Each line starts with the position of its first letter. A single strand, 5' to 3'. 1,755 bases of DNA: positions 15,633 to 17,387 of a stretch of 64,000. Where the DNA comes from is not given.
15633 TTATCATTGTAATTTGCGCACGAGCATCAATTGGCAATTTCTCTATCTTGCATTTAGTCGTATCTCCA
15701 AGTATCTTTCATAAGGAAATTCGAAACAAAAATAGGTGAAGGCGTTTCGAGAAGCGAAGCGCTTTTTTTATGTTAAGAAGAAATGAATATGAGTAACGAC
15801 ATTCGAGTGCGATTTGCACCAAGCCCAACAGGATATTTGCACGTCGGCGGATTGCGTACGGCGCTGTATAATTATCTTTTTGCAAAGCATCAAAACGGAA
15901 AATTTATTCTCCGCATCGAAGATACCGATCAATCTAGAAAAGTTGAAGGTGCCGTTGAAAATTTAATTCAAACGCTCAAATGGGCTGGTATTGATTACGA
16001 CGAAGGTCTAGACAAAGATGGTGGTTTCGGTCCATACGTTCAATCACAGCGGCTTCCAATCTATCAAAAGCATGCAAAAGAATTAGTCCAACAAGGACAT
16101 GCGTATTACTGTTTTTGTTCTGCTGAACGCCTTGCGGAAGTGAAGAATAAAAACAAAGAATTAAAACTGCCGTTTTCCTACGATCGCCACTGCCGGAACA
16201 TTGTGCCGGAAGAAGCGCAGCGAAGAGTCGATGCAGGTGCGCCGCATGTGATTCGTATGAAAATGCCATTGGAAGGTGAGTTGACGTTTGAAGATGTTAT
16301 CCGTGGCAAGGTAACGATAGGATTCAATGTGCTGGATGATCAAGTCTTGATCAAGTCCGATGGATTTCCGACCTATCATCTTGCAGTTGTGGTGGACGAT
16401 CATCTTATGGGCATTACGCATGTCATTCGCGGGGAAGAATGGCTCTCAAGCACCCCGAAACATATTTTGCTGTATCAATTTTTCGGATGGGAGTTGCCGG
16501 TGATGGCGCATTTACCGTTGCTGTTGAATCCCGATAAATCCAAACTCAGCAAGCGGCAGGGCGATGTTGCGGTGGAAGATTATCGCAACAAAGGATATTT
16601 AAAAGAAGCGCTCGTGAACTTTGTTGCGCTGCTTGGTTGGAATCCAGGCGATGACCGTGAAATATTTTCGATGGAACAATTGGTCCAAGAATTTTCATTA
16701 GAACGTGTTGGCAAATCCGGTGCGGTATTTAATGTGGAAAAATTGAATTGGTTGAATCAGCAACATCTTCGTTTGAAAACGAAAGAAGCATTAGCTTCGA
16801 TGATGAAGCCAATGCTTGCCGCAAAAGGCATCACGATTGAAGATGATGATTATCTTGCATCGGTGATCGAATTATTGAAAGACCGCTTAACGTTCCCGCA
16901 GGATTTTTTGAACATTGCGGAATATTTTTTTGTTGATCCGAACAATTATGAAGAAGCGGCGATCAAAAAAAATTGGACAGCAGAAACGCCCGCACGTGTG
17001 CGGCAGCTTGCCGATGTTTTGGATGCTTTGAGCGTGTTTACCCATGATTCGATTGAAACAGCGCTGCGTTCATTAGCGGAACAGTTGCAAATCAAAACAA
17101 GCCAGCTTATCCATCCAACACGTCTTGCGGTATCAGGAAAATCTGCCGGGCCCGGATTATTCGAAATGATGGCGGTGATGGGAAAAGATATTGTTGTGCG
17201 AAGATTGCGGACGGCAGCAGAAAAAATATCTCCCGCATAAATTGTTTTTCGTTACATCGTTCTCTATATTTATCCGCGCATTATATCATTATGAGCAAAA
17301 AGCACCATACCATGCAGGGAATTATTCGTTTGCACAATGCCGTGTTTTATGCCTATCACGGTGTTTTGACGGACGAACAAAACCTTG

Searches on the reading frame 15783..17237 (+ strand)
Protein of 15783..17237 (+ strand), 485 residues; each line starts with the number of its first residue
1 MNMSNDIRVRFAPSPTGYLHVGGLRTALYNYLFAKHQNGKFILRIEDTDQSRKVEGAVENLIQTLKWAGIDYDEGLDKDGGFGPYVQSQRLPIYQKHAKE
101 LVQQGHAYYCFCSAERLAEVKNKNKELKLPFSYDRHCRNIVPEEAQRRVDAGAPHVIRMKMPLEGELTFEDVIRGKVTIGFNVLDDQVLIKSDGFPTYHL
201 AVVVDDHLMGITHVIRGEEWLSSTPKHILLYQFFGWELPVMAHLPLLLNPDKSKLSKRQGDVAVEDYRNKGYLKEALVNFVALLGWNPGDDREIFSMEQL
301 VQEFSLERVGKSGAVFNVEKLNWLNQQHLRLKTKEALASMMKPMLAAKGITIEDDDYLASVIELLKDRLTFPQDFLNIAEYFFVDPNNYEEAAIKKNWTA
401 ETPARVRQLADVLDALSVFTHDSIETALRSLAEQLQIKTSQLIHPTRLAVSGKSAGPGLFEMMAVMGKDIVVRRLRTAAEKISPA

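Call 67: find_homologous_proteins(query=window:15783-17237:+, max_evalue=1e-50)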
Query window:15783-17237:+ (485 aa): 8000 proteins with E <= 1e-50 among 8000 candidates; the best 120 are listed.
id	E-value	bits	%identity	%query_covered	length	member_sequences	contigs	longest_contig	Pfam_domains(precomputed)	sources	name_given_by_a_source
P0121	0.0e+0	1098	100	100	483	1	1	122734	PF19269.5,PF00749.28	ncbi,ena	-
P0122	0.0e+0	1097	100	100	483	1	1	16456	PF19269.5,PF00749.28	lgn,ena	-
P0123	4.5e-292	987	88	100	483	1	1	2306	PF19269.5,PF00749.28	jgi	jgi:glutamyl-tRNA synthetase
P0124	7.8e-291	983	88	100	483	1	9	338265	PF19269.5,PF00749.28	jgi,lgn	jgi:glutamyl-tRNA synthetase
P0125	8.9e-286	966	86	100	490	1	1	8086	PF19269.5,PF00749.28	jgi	jgi:glutamyl-tRNA synthetase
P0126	1.9e-280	948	85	99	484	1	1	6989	PF19269.5,PF00749.28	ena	-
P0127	2.1e-279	945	84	99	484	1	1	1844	PF19269.5,PF00749.28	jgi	jgi:glutamyl-tRNA synthetase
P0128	2.1e-277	938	84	100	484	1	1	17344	PF19269.5,PF00749.28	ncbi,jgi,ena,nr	ncbi:MAG TPA: glutamate--tRNA ligase [Bacteroidota bacterium]|nr:glutamate--tRNA ligase [Bacteroidot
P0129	9.9e-239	811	71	99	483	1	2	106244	PF19269.5,PF00749.28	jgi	jgi:glutamyl-tRNA synthetase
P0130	3.0e-238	809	71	99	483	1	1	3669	PF19269.5,PF00749.28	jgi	jgi:glutamyl-tRNA synthetase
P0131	1.6e-237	807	71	99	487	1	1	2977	PF19269.5,PF00749.28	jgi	jgi:glutamyl-tRNA synthetase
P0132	1.8e-237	807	70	100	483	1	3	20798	PF19269.5,PF00749.28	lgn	-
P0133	9.0e-237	804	71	99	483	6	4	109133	PF19269.5,PF00749.28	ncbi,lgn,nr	ncbi:MAG: glutamate--tRNA ligase [Ignavibacteriales bacterium]|nr:glutamate--tRNA ligase [Ignavibact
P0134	9.8e-237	804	70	99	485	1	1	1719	PF19269.5,PF00749.28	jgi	jgi:glutamyl-tRNA synthetase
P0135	1.1e-236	804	72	99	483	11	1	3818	PF19269.5,PF00749.28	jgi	jgi:glutamyl-tRNA synthetase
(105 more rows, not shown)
